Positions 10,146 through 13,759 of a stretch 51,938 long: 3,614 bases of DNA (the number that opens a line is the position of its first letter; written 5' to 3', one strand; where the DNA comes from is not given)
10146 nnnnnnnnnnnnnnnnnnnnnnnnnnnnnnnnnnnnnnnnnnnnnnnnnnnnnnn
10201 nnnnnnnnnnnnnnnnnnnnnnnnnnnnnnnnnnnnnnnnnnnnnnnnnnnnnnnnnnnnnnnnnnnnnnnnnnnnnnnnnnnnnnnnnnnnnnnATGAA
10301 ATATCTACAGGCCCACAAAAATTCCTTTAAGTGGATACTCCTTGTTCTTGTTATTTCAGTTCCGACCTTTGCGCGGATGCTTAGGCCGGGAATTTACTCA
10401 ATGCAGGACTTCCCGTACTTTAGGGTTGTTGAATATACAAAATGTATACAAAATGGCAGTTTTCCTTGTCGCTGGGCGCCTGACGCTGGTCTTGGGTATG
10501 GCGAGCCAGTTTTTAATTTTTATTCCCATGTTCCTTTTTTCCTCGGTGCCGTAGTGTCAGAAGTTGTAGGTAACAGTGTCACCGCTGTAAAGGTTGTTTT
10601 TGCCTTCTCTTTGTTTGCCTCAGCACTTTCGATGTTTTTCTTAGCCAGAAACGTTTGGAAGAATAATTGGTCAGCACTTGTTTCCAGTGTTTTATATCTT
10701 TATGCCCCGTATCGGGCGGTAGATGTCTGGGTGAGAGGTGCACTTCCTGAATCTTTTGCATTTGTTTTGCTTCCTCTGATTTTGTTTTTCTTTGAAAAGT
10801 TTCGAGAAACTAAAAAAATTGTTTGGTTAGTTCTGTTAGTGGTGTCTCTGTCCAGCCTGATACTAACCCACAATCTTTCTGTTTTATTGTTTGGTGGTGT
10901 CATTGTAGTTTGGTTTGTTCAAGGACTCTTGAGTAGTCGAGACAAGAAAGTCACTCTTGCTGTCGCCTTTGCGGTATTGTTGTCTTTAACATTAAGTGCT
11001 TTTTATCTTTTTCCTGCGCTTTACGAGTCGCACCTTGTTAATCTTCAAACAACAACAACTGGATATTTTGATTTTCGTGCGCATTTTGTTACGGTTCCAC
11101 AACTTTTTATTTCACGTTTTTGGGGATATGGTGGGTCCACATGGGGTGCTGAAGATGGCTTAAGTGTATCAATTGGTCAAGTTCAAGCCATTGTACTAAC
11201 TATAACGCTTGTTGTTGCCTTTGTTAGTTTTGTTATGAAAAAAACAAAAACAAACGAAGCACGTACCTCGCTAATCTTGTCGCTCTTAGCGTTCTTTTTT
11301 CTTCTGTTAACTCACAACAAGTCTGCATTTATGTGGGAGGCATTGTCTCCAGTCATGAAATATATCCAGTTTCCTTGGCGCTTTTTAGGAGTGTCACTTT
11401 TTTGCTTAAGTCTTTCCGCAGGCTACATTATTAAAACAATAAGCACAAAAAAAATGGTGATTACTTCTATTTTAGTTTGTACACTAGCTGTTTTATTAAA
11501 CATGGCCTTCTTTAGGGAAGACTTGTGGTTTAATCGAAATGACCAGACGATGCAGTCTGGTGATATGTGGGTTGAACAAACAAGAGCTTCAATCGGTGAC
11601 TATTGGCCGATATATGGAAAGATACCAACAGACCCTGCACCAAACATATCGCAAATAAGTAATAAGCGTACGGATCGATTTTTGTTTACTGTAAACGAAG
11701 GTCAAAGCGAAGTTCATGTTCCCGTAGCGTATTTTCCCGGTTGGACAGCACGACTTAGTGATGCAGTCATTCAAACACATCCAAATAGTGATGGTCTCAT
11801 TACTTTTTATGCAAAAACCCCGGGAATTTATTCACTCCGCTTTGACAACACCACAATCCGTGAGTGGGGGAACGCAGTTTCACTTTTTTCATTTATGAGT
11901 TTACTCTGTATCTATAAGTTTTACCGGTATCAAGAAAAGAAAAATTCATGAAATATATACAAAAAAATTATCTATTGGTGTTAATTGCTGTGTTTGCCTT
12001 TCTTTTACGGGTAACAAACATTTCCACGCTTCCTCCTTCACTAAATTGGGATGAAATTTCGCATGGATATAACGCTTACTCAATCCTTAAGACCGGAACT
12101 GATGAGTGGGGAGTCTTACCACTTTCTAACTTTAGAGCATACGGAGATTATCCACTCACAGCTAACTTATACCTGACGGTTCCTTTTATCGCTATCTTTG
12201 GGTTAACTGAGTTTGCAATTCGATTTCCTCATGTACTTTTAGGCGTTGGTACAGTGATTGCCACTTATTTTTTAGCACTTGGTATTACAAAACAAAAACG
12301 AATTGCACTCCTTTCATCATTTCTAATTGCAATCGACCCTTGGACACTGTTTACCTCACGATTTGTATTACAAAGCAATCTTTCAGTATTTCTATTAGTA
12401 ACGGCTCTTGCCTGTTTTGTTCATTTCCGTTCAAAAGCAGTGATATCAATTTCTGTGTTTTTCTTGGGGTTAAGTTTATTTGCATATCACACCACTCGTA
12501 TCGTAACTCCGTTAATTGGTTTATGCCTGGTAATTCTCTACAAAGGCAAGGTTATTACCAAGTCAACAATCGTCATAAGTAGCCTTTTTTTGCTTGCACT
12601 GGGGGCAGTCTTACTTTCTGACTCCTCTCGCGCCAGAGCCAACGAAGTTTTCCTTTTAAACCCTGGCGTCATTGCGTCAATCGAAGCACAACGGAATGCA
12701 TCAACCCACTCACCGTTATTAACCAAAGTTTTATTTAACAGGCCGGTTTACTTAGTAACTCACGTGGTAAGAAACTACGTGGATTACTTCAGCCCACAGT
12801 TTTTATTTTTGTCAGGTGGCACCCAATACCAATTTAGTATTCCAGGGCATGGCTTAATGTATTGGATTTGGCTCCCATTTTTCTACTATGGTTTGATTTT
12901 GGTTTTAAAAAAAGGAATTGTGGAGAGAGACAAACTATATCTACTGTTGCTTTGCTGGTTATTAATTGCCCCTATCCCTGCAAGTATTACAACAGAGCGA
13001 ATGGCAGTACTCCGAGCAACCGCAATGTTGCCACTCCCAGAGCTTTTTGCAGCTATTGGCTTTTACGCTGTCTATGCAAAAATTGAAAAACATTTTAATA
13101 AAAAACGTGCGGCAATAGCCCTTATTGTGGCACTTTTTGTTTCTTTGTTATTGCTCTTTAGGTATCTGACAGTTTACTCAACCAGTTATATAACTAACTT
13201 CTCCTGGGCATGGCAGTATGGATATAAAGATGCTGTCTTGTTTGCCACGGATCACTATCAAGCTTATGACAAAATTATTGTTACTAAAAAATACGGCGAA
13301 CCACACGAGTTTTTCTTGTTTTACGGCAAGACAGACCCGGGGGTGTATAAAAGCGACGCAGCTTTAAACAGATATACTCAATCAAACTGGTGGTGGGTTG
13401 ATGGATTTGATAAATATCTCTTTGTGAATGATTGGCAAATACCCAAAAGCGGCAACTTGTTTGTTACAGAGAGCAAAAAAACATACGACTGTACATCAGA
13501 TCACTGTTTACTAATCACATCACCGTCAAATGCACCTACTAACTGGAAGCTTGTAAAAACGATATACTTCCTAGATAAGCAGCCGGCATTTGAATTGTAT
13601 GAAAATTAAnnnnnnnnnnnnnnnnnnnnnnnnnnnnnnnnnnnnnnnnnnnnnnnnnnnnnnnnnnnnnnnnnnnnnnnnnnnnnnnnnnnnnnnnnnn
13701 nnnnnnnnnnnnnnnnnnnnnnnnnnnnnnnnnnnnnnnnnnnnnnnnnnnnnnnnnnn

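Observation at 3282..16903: Six tandem full-length GT39/PMT_2-like paralogs in one co-directional array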

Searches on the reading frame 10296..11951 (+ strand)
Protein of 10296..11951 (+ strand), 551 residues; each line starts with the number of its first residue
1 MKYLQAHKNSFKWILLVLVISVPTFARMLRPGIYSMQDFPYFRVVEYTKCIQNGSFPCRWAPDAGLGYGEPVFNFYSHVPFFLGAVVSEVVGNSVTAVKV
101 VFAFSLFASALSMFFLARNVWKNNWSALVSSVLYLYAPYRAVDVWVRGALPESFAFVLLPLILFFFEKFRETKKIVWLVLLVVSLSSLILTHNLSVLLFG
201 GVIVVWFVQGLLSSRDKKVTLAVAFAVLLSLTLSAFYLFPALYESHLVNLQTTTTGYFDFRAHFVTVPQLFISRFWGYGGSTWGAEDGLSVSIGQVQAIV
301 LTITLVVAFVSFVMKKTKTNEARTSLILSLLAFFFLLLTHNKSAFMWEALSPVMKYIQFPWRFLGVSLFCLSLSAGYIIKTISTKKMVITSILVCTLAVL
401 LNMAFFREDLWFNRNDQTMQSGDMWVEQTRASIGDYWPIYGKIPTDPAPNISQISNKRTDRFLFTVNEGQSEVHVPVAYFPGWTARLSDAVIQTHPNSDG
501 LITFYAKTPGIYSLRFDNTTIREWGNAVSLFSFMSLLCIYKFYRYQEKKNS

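Call 5: search_protein_families(library=pfam, proteins=[window:10296-11951:+], max_evalue=0.01)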
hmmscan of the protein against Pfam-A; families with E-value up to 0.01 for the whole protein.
window:10296-11951:+ (551 aa): 1 family
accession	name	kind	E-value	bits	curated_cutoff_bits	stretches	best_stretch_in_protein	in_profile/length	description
PF10131.15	PTPS_related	-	4.2e-15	55.7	26.4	1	73-245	1-171/621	6-pyruvoyl-tetrahydropterin synthase related domain; membrane protein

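Call 6: search_protein_families(library=ncbifam, proteins=[window:10296-11951:+], max_evalue=0.01)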
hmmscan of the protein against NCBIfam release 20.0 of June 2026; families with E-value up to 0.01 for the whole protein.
window:10296-11951:+ (551 aa): 0 families

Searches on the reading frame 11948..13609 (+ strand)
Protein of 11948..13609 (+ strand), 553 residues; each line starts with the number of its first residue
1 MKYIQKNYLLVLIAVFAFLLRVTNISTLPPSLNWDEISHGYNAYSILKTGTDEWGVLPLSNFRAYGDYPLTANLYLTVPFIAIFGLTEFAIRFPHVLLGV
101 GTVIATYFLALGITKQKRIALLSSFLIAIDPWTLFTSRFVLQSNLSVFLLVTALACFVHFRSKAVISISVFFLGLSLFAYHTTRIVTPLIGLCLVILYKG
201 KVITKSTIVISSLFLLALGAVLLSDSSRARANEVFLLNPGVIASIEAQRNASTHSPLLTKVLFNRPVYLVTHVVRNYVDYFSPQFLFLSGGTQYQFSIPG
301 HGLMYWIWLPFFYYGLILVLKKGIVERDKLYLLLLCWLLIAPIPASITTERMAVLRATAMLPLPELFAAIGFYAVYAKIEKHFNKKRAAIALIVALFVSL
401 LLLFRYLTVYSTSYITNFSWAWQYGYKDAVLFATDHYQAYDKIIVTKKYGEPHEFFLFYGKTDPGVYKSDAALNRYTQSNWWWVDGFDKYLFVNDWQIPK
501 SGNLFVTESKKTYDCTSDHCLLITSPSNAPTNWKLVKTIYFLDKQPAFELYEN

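Call 5: search_protein_families(library=pfam, proteins=[window:11948-13609:+], max_evalue=0.01)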
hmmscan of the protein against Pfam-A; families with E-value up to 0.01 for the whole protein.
window:11948-13609:+ (553 aa): 2 families
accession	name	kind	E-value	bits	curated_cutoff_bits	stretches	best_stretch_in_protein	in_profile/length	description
PF02366.24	PMT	-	3e-10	40.5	22.7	1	12-176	2-170/245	Dolichyl-phosphate-mannose-protein mannosyltransferase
PF13231.12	PMT_2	-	0.00019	22.1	26.1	1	75-218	8-153/160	Dolichyl-phosphate-mannose-protein mannosyltransferase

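Call 6: search_protein_families(library=ncbifam, proteins=[window:11948-13609:+], max_evalue=0.01)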
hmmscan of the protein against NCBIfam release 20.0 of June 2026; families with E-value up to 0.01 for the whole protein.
window:11948-13609:+ (553 aa): 1 family
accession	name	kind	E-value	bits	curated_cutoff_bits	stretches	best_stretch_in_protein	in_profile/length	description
NF058602.1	PrMnsylTfPmt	equivalog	0.00067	18.6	800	1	82-158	112-188/530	protein O-mannosyltransferase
